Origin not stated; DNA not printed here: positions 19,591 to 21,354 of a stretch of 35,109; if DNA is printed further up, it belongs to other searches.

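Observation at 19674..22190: GT-C-like membrane protein paired with a GtrB/CsbB-type polyprenyl-phosphate GT2: an extracytoplasmic glycosylation module without a visible flippase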

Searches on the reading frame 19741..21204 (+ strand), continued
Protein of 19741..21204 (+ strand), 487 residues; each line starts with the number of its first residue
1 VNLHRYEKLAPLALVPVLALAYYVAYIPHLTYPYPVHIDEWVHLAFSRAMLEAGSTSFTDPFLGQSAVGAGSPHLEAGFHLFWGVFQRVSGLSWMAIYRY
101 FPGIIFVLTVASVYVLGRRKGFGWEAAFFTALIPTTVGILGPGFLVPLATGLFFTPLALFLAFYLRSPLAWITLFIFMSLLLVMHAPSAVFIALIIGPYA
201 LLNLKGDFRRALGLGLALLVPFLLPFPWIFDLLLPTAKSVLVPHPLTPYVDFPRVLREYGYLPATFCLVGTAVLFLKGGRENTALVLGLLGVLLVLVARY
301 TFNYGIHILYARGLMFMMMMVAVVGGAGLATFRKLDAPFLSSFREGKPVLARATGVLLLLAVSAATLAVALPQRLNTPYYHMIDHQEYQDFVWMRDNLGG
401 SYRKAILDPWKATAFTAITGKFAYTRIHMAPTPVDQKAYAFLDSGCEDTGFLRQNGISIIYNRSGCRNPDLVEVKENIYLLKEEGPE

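Call 92: find_encoding_contigs(protein=P0003, flank=8000, max_places=1)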
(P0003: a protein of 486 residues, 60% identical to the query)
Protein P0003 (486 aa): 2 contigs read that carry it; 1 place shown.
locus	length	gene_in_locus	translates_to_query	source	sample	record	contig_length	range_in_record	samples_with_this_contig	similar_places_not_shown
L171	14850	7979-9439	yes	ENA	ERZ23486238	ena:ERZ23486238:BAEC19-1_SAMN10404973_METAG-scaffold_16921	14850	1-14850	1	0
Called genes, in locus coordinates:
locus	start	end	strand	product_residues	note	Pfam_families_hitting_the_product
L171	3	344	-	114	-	?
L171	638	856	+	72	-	PF18893:DUF5652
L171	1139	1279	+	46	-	PF18930:DUF5679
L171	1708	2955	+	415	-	PF02786:CPSase_L_D2, PF08442:ATP-grasp_2, PF13549:ATP-grasp_5, PF24948:Citrate_synth_N, PF16114:Citrate_bind (weak)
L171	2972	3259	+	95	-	-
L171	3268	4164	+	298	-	PF02629:CoA_binding, PF13380:CoA_binding_2 (weak), PF00549:Ligase_CoA, PF13607:Succ_CoA_lig (weak)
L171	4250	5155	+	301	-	PF03328:HpcH_HpaI, PF15617:C-C_Bond_Lyase (faint)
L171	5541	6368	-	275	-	PF03449:GreA_GreB_N, PF01272:GreA_GreB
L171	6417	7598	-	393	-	PF01134:GIDA (faint), PF01266:DAO (weak), PF01494:FAD_binding_3 (faint), PF03486:HI0933_like (weak), PF04820:Trp_halogenase (faint), PF05834:Lycopene_cycl, PF07992:Pyr_redox_2, PF12831:FAD_oxidored (weak), +1 more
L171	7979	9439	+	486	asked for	-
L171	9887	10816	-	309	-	PF00135:COesterase, PF20434:BD-FAE, PF07859:Abhydrolase_3, PF12146:Hydrolase_4 (faint), PF00326:Peptidase_S9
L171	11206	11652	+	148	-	-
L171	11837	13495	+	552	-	PF00989:PAS (weak), PF08448:PAS_4, PF13426:PAS_9, PF01590:GAF, PF13185:GAF_2, PF13492:GAF_3, PF07730:HisKA_3, PF02518:HATPase_c, +1 more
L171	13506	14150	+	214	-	PF00072:Response_reg, PF00196:GerE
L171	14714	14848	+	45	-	?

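Call 93: find_encoding_contigs(protein=P0021, flank=8000, max_places=1)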
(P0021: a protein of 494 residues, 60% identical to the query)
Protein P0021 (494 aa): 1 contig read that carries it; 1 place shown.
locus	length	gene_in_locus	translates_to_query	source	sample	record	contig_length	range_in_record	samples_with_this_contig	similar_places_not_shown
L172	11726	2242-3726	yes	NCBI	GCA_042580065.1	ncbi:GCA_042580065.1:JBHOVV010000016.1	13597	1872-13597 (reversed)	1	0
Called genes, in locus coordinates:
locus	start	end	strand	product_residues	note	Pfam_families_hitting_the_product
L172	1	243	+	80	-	?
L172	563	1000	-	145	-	PF01266:DAO (faint), PF13450:NAD_binding_8 (faint)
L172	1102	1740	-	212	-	PF04307:YdjM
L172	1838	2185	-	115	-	PF07760:DUF1616 (weak)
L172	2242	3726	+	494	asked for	-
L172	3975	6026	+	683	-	PF01381:HTH_3, PF12844:HTH_19, PF13412:HTH_24 (faint), PF13560:HTH_31, PF01381:HTH_3, PF12844:HTH_19, PF13560:HTH_31, PF02095:Extensin_1, +3 more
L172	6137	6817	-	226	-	PF02163:Peptidase_M50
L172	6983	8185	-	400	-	PF00994:MoCF_biosynth, PF18146:CinA_KH, PF02464:CinA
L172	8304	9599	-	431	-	PF01964:ThiC_Rad_SAM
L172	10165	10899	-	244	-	-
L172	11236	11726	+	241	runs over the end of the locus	PF02527:GidB, PF13847:Methyltransf_31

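Call 94: find_encoding_contigs(protein=P0018, flank=8000, max_places=1)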
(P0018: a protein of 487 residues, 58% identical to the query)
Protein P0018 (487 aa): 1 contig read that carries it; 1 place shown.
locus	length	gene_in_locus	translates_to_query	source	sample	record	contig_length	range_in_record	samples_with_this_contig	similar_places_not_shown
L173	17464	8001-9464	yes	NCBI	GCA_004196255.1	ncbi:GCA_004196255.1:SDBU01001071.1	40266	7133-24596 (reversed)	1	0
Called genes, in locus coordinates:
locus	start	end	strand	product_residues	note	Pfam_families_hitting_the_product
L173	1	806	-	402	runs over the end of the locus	PF00482:T2SSF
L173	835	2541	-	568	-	PF05157:MshEN, PF00437:T2SSE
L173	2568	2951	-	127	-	PF00072:Response_reg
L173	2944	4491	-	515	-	PF00989:PAS, PF08448:PAS_4, PF13188:PAS_8 (weak), PF13426:PAS_9, PF08448:PAS_4, PF13426:PAS_9, PF00512:HisKA, PF02518:HATPase_c, +2 more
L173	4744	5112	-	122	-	PF07963:N_methyl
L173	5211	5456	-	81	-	PF12728:HTH_17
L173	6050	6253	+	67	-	-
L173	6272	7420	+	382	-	PF01208:URO-D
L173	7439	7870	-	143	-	PF07760:DUF1616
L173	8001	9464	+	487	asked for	-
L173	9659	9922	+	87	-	PF13560:HTH_31, PF12844:HTH_19 (weak), PF01381:HTH_3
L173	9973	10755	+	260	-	PF00535:Glycos_transf_2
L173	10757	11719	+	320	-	PF00535:Glycos_transf_2, PF10111:Glyco_tranf_2_2 (weak), PF13641:Glyco_tranf_2_3, PF13632:Glyco_trans_2_3, PF02709:Glyco_transf_7C (faint)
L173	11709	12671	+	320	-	PF00106:adh_short (faint), PF01073:3Beta_HSD, PF01370:Epimerase, PF02719:Polysacc_synt_2, PF04321:RmlD_sub_bind, PF07993:NAD_binding_4 (faint), PF13460:NAD_binding_10, PF16363:GDP_Man_Dehyd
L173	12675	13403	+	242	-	PF00483:NTP_transferase, PF12804:NTP_transf_3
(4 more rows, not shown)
